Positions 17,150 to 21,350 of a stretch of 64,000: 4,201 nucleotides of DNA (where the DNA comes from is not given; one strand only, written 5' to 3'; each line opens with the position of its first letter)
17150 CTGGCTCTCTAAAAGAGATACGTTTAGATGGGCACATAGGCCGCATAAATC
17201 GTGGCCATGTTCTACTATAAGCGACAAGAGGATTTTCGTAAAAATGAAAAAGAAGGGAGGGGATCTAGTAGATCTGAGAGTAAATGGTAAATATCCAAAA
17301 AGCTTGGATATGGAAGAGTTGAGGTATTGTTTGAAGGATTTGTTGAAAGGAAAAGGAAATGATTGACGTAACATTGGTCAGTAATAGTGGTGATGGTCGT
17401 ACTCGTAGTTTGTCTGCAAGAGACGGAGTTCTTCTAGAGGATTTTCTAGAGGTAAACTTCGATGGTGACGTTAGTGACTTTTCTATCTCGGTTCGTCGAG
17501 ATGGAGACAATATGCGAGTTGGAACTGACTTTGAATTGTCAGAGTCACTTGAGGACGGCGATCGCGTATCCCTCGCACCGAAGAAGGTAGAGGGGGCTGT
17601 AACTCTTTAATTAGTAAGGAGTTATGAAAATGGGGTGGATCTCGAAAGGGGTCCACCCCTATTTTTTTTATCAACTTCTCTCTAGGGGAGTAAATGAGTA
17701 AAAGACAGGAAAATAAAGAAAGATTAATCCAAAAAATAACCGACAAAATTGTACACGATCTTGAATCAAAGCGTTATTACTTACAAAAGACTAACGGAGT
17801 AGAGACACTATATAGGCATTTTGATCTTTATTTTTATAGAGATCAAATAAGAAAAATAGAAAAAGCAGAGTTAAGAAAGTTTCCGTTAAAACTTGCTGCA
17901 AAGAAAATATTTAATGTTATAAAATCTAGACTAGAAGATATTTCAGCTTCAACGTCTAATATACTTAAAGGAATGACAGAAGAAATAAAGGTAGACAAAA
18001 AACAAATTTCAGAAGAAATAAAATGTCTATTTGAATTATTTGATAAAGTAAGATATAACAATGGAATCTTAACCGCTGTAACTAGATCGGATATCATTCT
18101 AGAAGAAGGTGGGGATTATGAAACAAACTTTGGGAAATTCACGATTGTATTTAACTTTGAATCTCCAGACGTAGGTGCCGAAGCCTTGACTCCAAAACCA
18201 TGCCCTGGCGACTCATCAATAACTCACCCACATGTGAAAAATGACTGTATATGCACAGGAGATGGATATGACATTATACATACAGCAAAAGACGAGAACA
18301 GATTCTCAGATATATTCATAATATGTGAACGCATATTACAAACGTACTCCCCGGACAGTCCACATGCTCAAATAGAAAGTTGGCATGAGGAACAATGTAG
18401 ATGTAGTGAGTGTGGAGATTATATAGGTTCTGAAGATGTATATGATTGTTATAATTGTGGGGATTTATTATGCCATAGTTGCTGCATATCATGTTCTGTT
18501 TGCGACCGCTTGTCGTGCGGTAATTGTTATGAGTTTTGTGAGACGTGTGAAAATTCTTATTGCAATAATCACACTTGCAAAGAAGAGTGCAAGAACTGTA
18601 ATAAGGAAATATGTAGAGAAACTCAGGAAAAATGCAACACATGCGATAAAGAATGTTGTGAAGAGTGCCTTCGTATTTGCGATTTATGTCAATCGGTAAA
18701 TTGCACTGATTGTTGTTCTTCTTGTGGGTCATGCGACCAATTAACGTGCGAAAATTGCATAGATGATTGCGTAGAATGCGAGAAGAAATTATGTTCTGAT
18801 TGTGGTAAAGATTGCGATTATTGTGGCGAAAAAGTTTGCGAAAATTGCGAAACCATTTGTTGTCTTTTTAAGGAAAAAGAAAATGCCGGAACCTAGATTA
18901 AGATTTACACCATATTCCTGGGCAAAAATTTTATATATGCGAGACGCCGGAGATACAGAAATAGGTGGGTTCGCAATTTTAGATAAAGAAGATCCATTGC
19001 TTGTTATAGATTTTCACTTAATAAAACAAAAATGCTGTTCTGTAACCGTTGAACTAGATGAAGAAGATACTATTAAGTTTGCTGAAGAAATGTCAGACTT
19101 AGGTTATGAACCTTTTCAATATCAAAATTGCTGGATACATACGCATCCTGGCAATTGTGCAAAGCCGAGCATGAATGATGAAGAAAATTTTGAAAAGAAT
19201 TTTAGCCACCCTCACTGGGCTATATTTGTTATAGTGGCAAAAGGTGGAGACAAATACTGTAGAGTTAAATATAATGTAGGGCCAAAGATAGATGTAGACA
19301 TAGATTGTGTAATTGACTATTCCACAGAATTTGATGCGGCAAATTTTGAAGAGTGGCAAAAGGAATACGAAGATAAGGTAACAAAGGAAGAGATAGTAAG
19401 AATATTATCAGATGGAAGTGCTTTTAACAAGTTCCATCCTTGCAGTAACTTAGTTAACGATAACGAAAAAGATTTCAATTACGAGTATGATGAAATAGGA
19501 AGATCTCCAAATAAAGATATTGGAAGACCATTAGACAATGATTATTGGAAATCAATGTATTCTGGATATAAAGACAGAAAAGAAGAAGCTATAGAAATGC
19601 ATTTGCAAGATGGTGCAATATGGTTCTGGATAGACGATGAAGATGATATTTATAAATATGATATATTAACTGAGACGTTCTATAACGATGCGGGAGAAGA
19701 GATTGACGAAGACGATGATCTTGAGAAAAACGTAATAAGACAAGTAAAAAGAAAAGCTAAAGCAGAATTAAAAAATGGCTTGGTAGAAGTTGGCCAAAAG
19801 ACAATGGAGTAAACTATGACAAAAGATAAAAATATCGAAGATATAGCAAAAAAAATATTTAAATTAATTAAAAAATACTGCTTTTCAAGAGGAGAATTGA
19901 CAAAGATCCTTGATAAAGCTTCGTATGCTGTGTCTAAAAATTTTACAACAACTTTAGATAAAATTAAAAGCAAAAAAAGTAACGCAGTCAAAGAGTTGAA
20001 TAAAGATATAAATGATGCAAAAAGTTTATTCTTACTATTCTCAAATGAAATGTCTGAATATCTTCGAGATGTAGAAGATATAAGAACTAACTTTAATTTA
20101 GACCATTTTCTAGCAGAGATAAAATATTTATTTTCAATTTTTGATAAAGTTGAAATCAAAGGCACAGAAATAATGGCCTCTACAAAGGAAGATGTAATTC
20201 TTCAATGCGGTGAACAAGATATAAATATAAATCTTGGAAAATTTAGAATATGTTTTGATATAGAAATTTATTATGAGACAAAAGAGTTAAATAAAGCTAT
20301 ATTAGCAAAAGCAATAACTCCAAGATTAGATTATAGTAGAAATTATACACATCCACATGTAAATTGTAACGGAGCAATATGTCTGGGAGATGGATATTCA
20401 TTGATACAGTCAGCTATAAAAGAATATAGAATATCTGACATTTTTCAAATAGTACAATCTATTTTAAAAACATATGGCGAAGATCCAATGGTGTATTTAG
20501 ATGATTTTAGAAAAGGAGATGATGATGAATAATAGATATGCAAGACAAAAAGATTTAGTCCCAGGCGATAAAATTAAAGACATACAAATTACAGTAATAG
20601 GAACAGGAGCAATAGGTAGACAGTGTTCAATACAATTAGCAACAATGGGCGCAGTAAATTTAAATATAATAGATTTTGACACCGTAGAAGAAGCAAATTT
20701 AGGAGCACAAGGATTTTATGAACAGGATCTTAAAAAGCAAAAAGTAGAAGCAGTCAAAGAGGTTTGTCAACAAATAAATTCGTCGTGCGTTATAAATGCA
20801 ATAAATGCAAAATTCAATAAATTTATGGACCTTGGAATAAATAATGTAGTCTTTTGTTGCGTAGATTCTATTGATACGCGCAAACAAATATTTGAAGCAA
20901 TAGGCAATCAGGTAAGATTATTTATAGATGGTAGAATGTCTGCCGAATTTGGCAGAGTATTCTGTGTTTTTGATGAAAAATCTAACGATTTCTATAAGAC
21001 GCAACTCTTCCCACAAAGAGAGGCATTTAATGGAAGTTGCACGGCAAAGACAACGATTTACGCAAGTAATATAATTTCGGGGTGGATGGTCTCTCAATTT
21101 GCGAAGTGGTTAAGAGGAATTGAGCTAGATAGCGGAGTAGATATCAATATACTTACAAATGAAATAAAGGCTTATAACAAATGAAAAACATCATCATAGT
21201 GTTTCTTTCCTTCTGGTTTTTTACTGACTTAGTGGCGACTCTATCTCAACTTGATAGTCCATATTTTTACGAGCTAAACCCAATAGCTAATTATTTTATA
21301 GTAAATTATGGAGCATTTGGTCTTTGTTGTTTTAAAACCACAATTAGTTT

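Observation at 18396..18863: ~43-cysteine, 15-residue-periodic C-x2-C-x4-C-x2-C array fused to the E2-like domain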

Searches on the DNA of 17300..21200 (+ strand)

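Call 6: search_dna_similar(query=window:17300-21200:+, collection=phages, mode=distant, max_rows=15)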
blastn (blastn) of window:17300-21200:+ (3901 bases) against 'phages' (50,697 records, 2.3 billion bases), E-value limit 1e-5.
No match.

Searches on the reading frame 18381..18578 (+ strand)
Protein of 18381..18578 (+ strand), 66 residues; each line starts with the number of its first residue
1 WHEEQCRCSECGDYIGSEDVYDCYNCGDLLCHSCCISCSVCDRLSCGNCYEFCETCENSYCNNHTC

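Call 68: search_protein_families(library=pfam, proteins=[window:18381-18578:+], max_evalue=10)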
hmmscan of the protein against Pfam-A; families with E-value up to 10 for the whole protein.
seq(66 aa): 2 families
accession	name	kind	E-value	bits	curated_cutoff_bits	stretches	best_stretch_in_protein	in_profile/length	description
PF05458.17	Siva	-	0.061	13.5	26.2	2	4-36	121-153/173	Cd27 binding protein (Siva)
PF22586.1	ANCHR-like_BBOX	-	0.19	12.3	27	1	52-64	12-24/39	ANCHR-like B-box zinc-binding domain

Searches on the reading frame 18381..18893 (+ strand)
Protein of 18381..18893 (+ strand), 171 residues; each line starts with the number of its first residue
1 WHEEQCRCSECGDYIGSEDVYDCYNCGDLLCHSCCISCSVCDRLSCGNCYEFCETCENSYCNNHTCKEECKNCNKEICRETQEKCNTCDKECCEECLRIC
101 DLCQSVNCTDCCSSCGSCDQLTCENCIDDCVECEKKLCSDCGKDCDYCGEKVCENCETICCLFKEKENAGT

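Call 66: find_homologous_proteins(query=A3, max_evalue=0.001)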
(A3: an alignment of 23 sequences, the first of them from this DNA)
Query A3 (23 sequences) (171 aa, profile of the alignment): 45 proteins with E <= 0.001 among 811 candidates.
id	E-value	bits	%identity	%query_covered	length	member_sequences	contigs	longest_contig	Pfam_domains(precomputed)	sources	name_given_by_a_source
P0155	3.4e-24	103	39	51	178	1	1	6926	-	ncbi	ncbi:MAG: hypothetical protein ABIK89_24285, partial [Planctomycetota bacterium]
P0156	7.9e-24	102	36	34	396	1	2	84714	-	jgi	jgi:hypothetical protein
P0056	7.9e-24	102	36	51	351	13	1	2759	-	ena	-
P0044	4.9e-23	100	36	51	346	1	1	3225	-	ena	-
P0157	4.5e-22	97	34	55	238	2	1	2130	-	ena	-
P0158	5.1e-22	96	40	53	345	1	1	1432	-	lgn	-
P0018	9.2e-22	96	34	49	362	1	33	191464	-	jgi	jgi:hypothetical protein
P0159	1.3e-21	95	36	51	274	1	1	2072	-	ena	-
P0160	1.9e-21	95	35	49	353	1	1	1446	-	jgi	jgi:hypothetical protein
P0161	2.0e-21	94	32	44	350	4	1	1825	-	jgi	jgi:hypothetical protein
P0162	2.7e-21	94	34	53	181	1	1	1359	-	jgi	jgi:hypothetical protein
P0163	1.3e-20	92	28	58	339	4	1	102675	-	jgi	jgi:hypothetical protein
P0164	1.6e-20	91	30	49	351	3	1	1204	-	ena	-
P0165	2.6e-20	91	37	53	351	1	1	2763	-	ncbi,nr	ncbi:MAG: hypothetical protein JW741_03845 [Sedimentisphaerales bacterium]|nr:hypothetical protein [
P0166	8.9e-20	89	29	77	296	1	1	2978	-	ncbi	-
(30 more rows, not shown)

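Call 67: search_protein_families(library=pfam, alignment_id=A3, max_evalue=10)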
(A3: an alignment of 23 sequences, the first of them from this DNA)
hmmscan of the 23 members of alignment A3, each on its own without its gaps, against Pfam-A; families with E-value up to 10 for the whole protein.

A. member 1, seq(171 aa): 0 families

B. families by the number of members that match (of 23 scanned): 13 families
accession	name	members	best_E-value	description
PF05458.17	Siva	14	3.8e-30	Cd27 binding protein (Siva)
PF22586.1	ANCHR-like_BBOX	11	1.5e-05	ANCHR-like B-box zinc-binding domain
PF00643.29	zf-B_box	7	0.04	B-box zinc finger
PF13248.11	Zn_ribbon_3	1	0.00092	zinc-ribbon domain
PF25287.1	zf-B_box_Trim66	1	0.069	Trim66, B-box zinc-binding domain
PF14634.12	zf-RING_5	1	0.097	zinc-RING finger domain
PF01428.23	zf-AN1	1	0.1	AN1-like Zinc finger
PF05810.19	NinF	1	0.11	NinF protein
PF18439.7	zf_UBZ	1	0.17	Ubiquitin-Binding Zinc Finger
PF08772.16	Zn_ribbon_NOB1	1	0.19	Nin one binding (NOB1) Zn-ribbon like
PF14835.12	zf-RING_6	1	3.3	zf-RING of BARD1-type protein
PF22191.2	IBR_1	1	6.2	IBR domain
PF21367.3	ZNF512_zf-C2H2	1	7.6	Zinc finger 512, zinc fingers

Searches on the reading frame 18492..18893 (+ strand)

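Call 68: search_protein_families(library=pfam, proteins=[window:18492-18893:+], max_evalue=10)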
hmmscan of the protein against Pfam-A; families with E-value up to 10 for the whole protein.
seq(134 aa): 1 family
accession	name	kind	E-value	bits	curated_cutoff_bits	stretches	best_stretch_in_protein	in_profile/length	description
PF05458.17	Siva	-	4.2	7.5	26.2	0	29-75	107-152/173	Cd27 binding protein (Siva)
